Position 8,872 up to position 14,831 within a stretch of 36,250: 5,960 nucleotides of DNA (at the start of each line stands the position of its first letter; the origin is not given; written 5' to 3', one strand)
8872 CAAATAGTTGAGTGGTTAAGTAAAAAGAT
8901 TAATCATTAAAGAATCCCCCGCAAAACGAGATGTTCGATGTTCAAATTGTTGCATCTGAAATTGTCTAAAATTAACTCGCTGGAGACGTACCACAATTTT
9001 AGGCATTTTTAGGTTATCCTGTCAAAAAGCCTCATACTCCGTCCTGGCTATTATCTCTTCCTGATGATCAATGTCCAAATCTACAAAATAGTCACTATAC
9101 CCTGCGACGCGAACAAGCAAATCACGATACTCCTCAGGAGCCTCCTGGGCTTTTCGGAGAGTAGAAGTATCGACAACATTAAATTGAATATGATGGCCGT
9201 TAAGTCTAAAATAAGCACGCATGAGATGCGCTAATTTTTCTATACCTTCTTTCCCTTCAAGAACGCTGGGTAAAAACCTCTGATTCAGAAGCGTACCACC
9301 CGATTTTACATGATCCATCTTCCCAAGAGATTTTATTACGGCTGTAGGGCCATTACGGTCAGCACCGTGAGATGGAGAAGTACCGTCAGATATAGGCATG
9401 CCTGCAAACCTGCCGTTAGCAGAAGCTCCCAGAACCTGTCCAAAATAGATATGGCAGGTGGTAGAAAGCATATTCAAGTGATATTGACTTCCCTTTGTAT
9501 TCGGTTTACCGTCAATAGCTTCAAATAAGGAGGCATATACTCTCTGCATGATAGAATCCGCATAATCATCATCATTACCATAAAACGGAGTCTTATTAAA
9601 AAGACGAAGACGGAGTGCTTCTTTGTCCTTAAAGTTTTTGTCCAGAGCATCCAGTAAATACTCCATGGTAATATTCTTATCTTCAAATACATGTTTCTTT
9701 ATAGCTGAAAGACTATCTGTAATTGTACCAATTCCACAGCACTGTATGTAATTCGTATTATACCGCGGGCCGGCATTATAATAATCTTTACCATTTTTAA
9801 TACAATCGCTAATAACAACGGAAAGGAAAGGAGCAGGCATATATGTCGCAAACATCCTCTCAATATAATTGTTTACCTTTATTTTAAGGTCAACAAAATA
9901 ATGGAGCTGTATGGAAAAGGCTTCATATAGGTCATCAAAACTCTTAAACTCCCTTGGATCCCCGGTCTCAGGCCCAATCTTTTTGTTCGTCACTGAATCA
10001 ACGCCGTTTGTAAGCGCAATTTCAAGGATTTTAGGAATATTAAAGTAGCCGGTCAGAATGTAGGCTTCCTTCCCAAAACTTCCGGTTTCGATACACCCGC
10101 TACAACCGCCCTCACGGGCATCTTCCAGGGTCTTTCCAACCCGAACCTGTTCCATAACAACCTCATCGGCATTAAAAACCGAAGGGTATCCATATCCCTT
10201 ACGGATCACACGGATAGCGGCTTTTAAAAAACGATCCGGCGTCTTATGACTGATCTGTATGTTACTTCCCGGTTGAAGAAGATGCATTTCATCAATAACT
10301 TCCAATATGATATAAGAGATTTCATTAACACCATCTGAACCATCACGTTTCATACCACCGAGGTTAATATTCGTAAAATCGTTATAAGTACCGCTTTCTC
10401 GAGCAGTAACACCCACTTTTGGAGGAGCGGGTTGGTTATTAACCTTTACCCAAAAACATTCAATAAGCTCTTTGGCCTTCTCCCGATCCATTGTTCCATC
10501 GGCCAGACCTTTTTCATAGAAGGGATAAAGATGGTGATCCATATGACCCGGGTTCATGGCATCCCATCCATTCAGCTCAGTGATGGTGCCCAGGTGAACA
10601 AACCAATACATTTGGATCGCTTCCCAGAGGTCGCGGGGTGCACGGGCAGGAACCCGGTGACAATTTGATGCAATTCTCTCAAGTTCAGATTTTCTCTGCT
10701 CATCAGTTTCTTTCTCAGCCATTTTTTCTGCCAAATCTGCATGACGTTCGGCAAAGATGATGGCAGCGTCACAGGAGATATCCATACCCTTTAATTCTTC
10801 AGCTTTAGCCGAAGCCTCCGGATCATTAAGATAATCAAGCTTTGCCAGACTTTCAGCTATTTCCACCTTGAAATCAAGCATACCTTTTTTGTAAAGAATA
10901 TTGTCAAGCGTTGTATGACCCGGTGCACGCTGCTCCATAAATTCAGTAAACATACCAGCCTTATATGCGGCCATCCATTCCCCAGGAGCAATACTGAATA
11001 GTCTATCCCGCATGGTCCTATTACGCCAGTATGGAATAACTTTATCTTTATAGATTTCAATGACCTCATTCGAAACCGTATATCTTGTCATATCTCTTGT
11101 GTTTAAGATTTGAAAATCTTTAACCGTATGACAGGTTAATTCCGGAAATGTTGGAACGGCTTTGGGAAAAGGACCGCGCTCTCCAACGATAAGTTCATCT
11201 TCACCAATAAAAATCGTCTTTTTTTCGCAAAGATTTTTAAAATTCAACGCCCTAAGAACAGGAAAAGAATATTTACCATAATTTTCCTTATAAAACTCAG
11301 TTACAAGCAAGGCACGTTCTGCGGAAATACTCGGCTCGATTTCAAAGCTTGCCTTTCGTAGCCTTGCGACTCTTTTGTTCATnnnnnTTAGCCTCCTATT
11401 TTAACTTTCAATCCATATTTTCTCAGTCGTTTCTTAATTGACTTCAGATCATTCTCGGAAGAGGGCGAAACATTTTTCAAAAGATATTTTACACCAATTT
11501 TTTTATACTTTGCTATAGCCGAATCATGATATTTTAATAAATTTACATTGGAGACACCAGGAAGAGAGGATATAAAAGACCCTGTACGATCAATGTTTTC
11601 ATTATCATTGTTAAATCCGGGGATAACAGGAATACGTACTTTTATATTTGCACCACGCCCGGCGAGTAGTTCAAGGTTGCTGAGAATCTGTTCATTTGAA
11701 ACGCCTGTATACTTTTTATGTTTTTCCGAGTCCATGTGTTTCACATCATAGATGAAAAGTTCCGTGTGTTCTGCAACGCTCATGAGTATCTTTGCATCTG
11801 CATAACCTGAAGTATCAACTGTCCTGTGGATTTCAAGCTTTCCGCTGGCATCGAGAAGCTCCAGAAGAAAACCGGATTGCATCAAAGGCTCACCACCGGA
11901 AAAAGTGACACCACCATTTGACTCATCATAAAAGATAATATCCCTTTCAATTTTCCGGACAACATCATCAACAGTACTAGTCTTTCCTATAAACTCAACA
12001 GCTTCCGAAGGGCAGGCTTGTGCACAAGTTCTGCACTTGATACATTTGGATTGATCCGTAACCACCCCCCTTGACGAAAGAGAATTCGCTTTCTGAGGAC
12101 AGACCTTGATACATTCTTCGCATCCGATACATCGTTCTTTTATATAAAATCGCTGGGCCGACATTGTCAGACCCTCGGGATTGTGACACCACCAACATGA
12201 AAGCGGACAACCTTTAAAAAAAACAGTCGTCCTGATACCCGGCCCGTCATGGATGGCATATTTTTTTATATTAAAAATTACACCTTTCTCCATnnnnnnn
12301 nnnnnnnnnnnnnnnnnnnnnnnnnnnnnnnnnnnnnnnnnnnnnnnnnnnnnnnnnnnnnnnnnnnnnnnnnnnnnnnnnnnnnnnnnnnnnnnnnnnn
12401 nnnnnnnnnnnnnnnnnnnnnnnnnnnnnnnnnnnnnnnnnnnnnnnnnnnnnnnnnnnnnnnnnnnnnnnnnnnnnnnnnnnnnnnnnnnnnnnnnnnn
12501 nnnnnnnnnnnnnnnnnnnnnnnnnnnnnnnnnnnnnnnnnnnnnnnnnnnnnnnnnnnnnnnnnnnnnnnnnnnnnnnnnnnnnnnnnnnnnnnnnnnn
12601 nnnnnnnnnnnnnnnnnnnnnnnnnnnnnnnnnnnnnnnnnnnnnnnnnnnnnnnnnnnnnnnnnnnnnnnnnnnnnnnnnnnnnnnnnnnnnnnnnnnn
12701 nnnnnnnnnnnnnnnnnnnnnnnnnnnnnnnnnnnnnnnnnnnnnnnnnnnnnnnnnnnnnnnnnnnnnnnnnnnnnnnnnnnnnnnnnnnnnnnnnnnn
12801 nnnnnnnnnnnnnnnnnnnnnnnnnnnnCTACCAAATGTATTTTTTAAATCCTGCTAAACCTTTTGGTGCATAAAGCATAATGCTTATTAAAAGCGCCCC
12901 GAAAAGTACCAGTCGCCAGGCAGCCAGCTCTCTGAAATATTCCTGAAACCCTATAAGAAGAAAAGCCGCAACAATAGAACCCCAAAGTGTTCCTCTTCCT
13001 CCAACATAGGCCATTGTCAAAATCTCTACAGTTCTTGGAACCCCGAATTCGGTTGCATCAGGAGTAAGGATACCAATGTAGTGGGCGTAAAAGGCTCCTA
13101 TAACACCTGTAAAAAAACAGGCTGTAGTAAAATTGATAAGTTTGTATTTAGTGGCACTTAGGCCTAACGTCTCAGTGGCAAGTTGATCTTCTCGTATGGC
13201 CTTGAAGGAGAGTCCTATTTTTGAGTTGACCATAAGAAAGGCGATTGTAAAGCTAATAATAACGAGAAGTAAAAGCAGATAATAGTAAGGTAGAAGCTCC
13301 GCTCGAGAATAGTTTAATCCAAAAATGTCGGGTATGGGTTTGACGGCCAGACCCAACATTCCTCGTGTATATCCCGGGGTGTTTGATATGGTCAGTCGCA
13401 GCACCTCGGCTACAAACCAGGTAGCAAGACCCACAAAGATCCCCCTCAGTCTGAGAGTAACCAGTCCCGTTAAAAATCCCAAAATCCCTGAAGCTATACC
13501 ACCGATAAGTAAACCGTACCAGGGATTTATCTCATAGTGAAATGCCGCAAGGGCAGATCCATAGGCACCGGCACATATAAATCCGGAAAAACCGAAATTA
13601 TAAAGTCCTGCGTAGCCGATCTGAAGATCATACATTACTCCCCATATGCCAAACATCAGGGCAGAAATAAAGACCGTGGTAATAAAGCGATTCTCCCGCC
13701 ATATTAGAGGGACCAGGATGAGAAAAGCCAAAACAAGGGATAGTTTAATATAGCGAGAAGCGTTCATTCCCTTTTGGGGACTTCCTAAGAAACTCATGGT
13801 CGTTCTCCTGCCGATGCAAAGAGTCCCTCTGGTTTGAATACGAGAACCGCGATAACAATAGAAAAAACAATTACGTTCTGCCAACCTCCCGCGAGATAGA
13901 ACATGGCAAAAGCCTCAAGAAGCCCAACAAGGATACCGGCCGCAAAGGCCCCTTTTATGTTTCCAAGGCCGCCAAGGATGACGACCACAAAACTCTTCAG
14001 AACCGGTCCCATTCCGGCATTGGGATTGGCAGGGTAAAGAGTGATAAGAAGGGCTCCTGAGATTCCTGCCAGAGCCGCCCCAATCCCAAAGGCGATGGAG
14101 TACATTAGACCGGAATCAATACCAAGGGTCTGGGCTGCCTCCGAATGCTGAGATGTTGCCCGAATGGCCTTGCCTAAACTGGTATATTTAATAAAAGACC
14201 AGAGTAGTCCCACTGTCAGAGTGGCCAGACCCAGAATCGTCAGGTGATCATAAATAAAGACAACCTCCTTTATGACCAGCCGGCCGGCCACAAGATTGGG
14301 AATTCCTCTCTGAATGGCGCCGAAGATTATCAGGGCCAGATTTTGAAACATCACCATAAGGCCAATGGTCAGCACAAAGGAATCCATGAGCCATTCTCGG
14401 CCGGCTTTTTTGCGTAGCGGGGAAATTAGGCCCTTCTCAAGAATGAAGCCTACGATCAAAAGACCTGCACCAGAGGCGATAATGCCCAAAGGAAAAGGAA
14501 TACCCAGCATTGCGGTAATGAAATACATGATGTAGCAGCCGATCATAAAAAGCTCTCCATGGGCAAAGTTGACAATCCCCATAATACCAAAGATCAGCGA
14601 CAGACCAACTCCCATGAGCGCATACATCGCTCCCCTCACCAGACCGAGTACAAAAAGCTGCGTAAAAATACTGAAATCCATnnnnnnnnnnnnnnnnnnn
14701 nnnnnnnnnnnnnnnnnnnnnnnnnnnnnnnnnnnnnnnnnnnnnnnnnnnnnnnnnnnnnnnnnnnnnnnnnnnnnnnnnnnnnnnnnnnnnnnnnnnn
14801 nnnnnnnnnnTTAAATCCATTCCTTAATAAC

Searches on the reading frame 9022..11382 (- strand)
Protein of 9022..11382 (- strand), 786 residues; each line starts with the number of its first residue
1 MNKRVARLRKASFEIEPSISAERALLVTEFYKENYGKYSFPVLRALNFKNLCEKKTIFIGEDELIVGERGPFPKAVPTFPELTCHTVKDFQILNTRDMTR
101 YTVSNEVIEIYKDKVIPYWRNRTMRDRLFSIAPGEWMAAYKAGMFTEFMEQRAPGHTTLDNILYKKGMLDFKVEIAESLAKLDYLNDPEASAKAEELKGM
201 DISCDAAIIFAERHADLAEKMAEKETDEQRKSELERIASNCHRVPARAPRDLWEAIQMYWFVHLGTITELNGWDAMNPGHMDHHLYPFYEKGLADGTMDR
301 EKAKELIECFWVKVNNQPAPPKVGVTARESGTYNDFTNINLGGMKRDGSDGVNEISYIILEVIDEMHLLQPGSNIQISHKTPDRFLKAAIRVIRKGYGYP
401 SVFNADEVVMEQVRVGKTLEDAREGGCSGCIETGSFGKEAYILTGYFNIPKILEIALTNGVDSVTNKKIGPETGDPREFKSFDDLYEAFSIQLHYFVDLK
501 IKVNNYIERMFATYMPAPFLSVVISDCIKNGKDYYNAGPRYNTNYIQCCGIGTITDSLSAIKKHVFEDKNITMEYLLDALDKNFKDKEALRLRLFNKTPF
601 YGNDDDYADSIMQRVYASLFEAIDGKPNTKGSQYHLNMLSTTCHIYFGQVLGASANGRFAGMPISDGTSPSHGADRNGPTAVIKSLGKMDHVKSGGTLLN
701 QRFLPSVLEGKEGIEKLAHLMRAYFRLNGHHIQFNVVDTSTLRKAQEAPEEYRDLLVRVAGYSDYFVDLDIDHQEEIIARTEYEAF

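Call 9: search_protein_families(library=pfam, proteins=[window:9022-11382:-], max_evalue=0.00001)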
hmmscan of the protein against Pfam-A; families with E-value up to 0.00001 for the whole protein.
window:9022-11382:- (786 aa): 2 families
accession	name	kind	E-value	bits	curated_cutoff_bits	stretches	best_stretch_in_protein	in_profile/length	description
PF02901.20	PFL-like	-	1.6e-233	777.5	24.3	1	1-648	1-647/647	Pyruvate formate lyase-like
PF01228.26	Gly_radical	-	1.1e-37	129.3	22.2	1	665-767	2-106/106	Glycine radical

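Call 27: search_solved_structures(query=window:9022-11382:-, max_evalue=1e-20)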
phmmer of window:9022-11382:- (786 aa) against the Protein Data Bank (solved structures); distinct sequences matched with E-value up to 1e-20: 35.
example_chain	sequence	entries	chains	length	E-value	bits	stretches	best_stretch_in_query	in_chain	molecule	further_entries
6vxc_A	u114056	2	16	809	0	1044.9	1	4-783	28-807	Trans-4-hydroxy-L-proline dehydratase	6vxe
1r8w_A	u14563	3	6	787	5.6e-152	511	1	4-783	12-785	glycerol dehydratase | B12-independent glycerol dehydratase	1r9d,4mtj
9f3w_A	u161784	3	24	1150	7.8e-141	474.1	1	3-786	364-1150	Choline trimethylamine-lyase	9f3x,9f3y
9rco_A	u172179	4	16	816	1.2e-134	453.7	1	3-783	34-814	Glycyl radical protein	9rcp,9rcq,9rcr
6lon_B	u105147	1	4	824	1.4e-134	453.4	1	12-783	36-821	PFL2/glycerol dehydratase family glycyl radical enzyme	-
8iof_A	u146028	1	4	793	1.5e-134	453.3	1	3-784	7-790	Benzylsuccinate synthase alpha subunit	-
5fau_A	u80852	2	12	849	5e-130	438.4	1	6-784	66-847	Choline trimethylamine-lyase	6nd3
5fay_A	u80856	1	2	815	1.1e-129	437.3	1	6-784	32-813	Choline trimethylamine-lyase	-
7kq3_A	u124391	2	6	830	1.3e-129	437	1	2-784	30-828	Isethionate sulfite-lyase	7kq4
9ht9_A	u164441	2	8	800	1.4e-129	436.9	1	6-784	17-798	Choline trimethylamine-lyase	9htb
9r0v_A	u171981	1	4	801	1.4e-129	436.9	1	6-784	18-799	Choline trimethylamine-lyase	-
6vue_A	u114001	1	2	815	1.5e-129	436.8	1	6-784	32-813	Choline trimethylamine-lyase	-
5faw_A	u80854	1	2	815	1.5e-129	436.8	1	6-784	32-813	Choline trimethylamine-lyase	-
5i2a_A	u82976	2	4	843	2.7e-129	436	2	4-584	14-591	Diol-dehydratase | Diol dehydratase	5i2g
5fav_A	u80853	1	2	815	3.8e-129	435.5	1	6-784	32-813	Choline trimethylamine-lyase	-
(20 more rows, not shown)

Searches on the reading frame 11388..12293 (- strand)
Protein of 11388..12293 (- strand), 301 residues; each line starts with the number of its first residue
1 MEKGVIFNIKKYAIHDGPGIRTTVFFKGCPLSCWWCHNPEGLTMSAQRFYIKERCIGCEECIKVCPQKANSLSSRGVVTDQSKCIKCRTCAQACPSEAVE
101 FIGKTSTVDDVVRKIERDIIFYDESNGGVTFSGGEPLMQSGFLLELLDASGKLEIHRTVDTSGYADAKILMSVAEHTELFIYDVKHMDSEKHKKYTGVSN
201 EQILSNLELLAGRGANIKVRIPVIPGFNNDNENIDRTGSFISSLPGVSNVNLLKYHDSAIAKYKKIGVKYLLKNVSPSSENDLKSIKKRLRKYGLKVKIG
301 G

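Call 9: search_protein_families(library=pfam, proteins=[window:11388-12293:-], max_evalue=0.00001)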
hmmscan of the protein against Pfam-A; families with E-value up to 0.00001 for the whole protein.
window:11388-12293:- (301 aa): 12 families
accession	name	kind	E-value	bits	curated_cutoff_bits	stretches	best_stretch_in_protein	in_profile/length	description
PF04055.27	Radical_SAM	-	1.8e-13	51.4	29.5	1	90-232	14-160/166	Radical SAM superfamily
PF00037.32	Fer4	-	9.3e-13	47.9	21.1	1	77-99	1-23/24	4Fe-4S binding domain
PF13353.11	Fer4_12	-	2.5e-12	47.7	22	1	16-191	2-122/137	4Fe-4S single cluster domain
PF13237.11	Fer4_10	-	5.9e-10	39.4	25.5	1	51-95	5-53/53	4Fe-4S dicluster domain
PF12797.12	Fer4_2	-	6.5e-10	38.8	24.5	0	77-96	3-22/22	4Fe-4S binding domain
PF12837.12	Fer4_6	-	9e-10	38.5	25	0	77-98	2-23/24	4Fe-4S binding domain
PF14697.11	Fer4_21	-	3.2e-09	37.2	35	0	80-105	4-29/59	4Fe-4S dicluster domain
PF12838.12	Fer4_7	-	7.3e-09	36.4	27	1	54-98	1-52/52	4Fe-4S dicluster domain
PF13484.11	Fer4_16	-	1.6e-07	32.5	30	0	83-100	1-18/66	4Fe-4S double cluster binding domain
PF13187.11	Fer4_9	-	3.5e-07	30.6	27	1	54-98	1-51/52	4Fe-4S dicluster domain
PF13183.11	Fer4_8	-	1.7e-06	28.9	27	0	82-97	3-18/68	4Fe-4S dicluster domain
PF12800.12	Fer4_4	-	2e-06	28.1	24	0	53-67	2-16/17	4Fe-4S binding domain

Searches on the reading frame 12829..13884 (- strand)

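Call 9: search_protein_families(library=pfam, proteins=[window:12829-13884:-], max_evalue=0.00001)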
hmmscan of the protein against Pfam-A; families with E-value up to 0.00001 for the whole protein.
window:12829-13884:- (351 aa): 1 family
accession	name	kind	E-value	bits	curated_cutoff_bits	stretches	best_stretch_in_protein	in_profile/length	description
PF02653.21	BPD_transp_2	-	4.2e-31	108.5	26.8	1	68-335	2-268/269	Branched-chain amino acid transport system / permease component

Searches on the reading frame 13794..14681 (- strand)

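Call 9: search_protein_families(library=pfam, proteins=[window:13794-14681:-], max_evalue=0.00001)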
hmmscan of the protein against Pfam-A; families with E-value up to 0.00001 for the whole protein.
window:13794-14681:- (295 aa): 1 family
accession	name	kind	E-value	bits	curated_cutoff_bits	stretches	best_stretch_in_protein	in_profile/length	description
PF02653.21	BPD_transp_2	-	2e-32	112.9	26.8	1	12-280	4-269/269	Branched-chain amino acid transport system / permease component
